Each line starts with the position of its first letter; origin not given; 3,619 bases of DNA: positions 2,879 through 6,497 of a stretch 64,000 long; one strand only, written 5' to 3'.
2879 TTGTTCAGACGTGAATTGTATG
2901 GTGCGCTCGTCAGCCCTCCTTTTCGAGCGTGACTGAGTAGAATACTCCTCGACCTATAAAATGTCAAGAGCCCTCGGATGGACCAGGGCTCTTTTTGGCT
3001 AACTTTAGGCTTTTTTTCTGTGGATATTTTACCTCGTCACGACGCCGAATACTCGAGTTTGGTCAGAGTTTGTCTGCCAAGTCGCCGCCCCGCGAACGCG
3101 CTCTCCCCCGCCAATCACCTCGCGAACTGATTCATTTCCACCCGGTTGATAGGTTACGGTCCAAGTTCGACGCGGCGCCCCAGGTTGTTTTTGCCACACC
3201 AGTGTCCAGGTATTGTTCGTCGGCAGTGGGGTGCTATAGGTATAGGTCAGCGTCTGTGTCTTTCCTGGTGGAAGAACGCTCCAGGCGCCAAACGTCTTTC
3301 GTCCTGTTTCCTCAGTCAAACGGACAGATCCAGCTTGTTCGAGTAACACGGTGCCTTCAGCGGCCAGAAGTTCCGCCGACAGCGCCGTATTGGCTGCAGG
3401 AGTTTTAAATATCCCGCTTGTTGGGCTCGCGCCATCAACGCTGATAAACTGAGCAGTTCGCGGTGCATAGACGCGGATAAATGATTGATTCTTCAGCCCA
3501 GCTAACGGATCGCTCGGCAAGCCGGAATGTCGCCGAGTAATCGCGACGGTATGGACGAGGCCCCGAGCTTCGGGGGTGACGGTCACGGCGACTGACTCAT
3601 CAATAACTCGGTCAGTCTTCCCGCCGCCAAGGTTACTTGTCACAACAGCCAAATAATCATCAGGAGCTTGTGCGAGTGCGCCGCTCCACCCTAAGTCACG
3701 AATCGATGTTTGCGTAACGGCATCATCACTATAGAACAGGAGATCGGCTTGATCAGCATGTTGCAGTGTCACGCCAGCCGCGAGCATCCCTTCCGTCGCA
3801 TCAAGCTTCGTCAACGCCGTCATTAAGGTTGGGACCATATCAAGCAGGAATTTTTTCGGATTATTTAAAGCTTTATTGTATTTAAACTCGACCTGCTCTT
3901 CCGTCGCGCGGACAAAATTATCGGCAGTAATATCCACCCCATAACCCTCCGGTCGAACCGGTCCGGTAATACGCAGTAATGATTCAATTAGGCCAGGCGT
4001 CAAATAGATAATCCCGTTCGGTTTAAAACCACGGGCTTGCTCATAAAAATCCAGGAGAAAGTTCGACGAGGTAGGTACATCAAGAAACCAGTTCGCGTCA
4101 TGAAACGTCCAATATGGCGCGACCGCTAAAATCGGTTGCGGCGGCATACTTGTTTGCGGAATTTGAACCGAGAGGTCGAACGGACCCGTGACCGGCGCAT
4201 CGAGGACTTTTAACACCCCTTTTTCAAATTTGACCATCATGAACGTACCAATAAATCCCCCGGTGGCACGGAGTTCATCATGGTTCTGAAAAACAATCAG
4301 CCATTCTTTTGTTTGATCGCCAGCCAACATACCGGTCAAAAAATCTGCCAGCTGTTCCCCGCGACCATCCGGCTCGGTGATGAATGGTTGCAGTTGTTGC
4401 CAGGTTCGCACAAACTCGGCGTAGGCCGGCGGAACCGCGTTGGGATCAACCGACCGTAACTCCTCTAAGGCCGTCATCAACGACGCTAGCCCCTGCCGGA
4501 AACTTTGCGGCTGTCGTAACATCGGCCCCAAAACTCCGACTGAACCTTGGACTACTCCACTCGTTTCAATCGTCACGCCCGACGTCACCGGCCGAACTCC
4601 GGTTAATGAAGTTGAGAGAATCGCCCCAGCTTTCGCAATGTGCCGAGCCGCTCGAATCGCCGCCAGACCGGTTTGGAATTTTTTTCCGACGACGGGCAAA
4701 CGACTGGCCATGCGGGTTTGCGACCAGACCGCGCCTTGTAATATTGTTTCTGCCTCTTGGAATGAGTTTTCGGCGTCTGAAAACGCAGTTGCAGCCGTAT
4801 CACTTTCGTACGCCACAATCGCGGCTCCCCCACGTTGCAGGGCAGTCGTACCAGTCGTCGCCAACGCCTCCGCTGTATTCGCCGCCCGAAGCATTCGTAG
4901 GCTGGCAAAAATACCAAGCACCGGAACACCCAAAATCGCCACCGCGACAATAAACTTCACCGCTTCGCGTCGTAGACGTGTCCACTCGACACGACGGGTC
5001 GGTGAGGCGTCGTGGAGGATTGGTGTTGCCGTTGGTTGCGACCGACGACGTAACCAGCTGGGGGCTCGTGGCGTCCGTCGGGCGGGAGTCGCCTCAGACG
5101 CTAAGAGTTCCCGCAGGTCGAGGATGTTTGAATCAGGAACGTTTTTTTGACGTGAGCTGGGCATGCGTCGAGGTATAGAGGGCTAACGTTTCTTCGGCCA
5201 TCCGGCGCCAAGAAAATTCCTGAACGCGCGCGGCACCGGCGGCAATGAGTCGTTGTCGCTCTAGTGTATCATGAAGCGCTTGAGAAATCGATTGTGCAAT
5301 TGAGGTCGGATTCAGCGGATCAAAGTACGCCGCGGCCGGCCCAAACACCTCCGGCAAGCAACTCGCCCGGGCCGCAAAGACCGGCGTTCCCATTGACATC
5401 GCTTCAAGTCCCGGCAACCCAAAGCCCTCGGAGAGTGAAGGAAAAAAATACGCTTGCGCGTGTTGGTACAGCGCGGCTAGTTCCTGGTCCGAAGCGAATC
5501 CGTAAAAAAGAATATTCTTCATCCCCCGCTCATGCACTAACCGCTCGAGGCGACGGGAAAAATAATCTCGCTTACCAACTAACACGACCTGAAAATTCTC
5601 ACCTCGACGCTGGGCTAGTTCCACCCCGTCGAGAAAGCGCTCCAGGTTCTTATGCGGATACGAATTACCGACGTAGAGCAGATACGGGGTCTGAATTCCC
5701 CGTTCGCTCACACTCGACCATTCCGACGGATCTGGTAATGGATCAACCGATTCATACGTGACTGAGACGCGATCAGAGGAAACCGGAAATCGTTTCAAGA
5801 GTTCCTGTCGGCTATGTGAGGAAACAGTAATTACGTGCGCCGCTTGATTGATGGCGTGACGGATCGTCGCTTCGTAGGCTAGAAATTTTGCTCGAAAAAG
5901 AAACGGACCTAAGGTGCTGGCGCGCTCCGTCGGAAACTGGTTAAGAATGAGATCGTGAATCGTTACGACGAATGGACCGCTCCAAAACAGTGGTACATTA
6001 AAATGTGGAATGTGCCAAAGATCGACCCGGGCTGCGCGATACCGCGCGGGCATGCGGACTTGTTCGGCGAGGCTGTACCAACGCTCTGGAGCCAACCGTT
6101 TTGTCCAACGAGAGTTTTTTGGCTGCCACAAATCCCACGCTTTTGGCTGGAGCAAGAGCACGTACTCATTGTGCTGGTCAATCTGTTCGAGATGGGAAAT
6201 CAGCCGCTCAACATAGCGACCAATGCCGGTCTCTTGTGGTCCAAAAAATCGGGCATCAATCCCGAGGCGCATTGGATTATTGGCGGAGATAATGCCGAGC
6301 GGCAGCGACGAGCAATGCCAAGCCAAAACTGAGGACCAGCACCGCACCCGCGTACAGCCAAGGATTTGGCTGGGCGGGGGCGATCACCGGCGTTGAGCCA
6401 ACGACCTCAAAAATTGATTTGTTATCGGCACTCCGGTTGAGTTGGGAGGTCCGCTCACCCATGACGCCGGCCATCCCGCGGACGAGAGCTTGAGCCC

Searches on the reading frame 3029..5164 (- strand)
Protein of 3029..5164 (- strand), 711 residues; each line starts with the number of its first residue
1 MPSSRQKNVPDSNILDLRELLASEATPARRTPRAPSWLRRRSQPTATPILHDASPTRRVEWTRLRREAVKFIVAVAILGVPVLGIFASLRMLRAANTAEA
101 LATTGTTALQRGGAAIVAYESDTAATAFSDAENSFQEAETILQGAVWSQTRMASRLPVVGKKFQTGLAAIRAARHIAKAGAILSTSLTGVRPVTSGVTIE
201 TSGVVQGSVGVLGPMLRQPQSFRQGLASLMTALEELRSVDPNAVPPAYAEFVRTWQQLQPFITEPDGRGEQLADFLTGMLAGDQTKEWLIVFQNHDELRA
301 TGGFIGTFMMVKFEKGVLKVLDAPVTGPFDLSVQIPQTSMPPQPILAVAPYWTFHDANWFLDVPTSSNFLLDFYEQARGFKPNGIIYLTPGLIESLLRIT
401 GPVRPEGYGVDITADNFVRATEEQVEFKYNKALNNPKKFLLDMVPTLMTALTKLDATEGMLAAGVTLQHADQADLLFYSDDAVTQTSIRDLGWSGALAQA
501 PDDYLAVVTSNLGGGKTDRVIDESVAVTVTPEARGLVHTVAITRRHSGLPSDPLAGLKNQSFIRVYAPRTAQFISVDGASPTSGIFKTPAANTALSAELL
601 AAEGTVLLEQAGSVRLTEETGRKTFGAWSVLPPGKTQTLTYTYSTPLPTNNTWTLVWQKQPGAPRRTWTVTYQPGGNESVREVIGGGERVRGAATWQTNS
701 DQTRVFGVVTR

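Call 52: search_protein_families(library=pfam, proteins=[window:3029-5164:-], max_evalue=0.00001)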
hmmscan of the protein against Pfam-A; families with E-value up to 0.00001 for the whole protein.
window:3029-5164:- (711 aa): 1 family
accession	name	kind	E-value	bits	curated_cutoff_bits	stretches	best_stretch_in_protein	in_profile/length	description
PF13196.11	DUF4012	-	4.2e-24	86.1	28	1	283-424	1-142/144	Protein of unknown function (DUF4012)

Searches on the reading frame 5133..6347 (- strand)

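Call 52: search_protein_families(library=pfam, proteins=[window:5133-6347:-], max_evalue=0.00001)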
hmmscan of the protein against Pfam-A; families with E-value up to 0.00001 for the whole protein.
window:5133-6347:- (404 aa): 5 families
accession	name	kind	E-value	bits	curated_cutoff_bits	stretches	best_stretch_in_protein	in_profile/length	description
PF00534.26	Glycos_transf_1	-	3.5e-29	102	26.4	1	219-372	14-170/172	Glycosyl transferases group 1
PF13692.12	Glyco_trans_1_4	-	6.6e-24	85.2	27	1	221-360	2-142/142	Glycosyl transferases group 1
PF13439.12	Glyco_transf_4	-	9.4e-13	49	28.5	1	41-203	3-168/170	Glycosyltransferase Family 4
PF20706.3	GT4-conflict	-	3.2e-12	46.6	26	1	160-355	138-334/385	Family 4 Glycosyltransferase in conflict systems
PF13524.12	Glyco_trans_1_2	-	8.8e-09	35.9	25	1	247-388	10-143/144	Glycosyl transferase-like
